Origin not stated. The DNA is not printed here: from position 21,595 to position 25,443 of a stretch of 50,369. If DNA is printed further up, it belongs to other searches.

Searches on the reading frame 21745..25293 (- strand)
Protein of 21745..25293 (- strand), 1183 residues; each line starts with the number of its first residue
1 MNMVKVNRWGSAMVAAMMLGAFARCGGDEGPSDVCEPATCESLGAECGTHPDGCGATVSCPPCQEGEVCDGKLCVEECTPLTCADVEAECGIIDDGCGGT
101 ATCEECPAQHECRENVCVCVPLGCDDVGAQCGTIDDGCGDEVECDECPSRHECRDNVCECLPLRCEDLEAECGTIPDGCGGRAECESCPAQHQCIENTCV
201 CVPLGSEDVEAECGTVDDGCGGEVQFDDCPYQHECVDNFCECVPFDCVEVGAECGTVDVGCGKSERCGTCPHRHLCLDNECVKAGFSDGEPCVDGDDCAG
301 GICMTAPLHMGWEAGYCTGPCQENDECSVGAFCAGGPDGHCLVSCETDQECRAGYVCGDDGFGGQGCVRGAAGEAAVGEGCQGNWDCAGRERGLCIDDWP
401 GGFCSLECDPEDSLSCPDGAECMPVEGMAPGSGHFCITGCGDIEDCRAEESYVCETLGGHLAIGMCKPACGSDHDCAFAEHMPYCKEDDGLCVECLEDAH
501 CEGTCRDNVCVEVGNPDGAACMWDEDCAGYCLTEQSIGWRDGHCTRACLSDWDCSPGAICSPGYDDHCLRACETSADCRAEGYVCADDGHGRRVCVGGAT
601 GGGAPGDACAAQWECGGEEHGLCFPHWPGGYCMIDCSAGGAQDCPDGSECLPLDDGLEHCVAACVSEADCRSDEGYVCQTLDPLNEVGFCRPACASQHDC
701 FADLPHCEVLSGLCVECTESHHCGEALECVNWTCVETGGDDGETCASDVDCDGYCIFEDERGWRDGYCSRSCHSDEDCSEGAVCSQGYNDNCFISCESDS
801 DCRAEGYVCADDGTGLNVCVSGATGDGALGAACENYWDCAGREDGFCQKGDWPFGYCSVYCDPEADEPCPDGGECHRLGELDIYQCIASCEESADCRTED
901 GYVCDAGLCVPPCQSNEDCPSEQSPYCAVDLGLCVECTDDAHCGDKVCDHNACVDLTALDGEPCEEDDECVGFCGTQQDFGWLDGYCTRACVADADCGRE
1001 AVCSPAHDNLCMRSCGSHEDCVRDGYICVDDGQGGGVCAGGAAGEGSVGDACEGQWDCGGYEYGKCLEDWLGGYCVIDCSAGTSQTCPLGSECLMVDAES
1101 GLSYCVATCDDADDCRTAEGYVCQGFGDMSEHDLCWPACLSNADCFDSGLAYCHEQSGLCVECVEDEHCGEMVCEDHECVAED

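Call 6: search_protein_families(library=pfam, proteins=[window:21745-25293:-], max_evalue=0.1)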
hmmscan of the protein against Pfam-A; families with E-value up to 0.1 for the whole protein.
window:21745-25293:- (1183 aa): 0 families

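Call 8: search_protein_families(library=ncbifam, proteins=[window:21745-25293:-], max_evalue=0.1)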
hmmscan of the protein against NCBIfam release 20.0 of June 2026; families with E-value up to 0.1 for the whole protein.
window:21745-25293:- (1183 aa): 0 families
